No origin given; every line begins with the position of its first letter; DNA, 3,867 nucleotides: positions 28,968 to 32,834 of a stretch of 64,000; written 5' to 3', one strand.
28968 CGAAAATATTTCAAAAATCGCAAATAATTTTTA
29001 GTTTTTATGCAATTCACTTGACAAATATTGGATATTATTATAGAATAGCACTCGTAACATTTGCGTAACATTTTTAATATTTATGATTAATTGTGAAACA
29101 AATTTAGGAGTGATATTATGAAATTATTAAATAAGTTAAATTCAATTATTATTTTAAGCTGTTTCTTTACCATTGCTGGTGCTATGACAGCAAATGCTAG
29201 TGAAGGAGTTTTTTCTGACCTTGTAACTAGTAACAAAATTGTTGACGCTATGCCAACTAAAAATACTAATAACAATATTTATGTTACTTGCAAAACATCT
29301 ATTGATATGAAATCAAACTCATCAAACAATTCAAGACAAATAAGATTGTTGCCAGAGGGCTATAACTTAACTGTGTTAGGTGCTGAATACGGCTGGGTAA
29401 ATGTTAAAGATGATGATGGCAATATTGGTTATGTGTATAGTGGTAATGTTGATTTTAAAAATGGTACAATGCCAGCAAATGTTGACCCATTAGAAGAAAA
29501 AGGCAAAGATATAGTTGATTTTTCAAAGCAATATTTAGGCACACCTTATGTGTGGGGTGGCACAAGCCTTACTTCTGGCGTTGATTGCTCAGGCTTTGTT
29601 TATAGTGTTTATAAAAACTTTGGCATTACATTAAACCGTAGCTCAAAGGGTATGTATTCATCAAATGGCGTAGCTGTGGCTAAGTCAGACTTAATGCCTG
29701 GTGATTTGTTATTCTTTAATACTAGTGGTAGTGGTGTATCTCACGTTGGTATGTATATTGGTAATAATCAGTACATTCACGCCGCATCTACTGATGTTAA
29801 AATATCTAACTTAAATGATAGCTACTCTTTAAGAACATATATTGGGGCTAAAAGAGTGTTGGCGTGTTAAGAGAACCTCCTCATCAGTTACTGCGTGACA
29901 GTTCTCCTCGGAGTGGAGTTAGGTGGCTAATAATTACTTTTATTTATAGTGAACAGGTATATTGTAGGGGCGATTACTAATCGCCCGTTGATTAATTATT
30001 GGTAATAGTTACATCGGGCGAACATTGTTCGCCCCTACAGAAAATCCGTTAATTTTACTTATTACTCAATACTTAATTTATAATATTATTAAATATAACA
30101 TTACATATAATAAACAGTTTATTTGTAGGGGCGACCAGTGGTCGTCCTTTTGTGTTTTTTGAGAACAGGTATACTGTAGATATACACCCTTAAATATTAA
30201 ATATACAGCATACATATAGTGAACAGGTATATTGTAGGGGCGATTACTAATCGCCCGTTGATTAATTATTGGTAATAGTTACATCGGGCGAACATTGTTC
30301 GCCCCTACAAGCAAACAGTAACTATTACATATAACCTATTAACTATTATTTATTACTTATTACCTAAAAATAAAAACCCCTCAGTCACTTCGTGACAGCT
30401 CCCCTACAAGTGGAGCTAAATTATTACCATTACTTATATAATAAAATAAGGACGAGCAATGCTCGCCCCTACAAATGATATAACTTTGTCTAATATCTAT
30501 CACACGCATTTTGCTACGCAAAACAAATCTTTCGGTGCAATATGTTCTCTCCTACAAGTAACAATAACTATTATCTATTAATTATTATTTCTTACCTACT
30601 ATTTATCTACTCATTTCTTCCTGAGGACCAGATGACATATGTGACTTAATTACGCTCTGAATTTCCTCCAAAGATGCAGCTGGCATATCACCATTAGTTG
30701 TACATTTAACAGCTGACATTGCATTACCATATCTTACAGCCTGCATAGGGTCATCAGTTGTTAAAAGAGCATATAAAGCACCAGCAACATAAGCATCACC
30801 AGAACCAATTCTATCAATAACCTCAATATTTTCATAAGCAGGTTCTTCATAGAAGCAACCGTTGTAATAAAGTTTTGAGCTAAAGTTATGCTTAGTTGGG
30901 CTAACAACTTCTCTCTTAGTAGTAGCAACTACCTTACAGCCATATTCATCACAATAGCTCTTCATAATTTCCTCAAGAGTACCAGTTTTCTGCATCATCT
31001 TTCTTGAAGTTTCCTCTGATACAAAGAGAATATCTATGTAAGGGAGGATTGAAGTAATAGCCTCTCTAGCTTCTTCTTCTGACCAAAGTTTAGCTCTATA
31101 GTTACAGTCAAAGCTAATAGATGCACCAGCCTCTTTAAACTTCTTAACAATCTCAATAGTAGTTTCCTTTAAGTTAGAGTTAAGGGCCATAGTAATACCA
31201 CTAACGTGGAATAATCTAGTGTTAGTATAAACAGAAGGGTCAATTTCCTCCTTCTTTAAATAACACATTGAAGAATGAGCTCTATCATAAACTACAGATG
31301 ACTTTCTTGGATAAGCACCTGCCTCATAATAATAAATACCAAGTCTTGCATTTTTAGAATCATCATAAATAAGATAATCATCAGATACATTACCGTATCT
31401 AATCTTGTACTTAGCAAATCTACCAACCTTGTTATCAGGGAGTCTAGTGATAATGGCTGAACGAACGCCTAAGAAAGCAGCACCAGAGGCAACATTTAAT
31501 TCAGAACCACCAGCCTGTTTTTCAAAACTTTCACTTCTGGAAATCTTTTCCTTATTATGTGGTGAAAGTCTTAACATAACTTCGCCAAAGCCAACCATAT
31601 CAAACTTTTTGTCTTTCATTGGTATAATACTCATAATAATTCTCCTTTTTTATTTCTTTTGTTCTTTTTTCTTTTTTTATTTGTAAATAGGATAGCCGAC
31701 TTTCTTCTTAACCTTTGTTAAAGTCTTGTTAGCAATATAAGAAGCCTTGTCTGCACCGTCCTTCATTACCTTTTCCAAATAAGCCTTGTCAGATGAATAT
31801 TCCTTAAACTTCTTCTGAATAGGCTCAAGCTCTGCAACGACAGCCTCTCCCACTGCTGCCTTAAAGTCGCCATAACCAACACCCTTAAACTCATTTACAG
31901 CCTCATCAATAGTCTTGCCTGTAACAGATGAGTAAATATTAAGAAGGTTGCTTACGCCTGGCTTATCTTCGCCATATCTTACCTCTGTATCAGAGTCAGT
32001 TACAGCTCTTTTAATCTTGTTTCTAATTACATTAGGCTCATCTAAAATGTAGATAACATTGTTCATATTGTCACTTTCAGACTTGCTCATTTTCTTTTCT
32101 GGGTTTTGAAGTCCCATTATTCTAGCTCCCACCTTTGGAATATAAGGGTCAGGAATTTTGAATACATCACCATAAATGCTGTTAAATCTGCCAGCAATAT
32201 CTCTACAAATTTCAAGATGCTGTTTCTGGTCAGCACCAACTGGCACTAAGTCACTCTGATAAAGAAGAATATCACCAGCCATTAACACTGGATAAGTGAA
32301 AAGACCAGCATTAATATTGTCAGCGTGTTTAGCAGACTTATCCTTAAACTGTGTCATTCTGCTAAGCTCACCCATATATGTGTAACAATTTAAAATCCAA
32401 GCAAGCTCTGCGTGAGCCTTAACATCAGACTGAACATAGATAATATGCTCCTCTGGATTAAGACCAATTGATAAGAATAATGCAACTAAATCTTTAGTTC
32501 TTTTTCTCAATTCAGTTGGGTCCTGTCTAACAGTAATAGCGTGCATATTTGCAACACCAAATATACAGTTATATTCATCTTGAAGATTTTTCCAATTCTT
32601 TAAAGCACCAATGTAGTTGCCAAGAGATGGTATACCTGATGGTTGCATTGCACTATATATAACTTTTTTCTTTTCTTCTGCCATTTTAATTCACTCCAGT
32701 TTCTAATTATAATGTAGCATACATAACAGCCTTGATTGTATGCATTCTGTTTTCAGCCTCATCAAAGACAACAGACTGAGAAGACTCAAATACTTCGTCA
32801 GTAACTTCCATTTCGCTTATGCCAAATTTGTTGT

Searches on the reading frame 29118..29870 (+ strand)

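Call 10: search_protein_families(library=pfam, proteins=[window:29118-29870:+])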
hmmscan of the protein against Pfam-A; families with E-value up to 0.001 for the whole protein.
window:29118-29870:+ (250 aa): 3 families
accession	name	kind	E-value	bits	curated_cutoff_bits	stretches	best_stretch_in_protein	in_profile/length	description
PF00877.26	NLPC_P60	-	9.2e-31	106.4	23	1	141-246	1-105/105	NlpC/P60 family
PF08239.17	SH3_3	-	8.3e-07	29.5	27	1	64-111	5-53/54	Bacterial SH3 domain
PF05708.18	Peptidase_C92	-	0.00012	22.6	27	0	126-173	78-126/166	Permuted papain-like amidase enzyme, YaeF/YiiX, C92 family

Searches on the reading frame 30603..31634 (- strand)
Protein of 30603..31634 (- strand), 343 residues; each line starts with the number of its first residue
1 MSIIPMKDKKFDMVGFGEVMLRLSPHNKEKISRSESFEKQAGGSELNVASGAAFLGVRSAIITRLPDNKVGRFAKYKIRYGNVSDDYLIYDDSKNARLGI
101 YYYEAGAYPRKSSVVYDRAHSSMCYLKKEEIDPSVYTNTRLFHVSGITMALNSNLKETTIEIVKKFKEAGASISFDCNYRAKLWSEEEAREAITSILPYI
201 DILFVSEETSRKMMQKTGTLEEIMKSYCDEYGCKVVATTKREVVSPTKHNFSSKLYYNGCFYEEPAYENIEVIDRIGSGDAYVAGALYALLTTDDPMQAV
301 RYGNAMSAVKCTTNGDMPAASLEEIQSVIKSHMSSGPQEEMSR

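Call 10: search_protein_families(library=pfam, proteins=[window:30603-31634:-])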
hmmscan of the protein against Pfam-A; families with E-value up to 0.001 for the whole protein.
window:30603-31634:- (343 aa): 1 family
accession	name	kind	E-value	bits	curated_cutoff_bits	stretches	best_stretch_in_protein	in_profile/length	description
PF00294.29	PfkB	-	3.6e-36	125.5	25.8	1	14-317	5-296/302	pfkB family carbohydrate kinase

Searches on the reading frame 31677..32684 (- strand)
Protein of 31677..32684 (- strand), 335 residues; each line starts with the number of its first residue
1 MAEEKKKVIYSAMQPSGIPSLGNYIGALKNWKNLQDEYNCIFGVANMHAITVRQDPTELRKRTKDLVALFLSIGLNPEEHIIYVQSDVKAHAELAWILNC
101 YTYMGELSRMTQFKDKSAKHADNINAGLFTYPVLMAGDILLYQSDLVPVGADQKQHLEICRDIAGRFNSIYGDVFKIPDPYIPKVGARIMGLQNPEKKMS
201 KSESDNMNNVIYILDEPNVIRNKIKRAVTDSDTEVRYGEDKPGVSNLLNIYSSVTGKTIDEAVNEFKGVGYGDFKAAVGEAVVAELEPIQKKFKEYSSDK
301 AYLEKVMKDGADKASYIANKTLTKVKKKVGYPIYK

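Call 10: search_protein_families(library=pfam, proteins=[window:31677-32684:-])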
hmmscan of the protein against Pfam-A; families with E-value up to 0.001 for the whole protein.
window:31677-32684:- (335 aa): 1 family
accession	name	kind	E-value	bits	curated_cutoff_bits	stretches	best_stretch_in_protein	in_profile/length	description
PF00579.31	tRNA-synt_1b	-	7.7e-73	245.8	21.1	1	5-286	4-291/292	tRNA synthetases class I (W and Y)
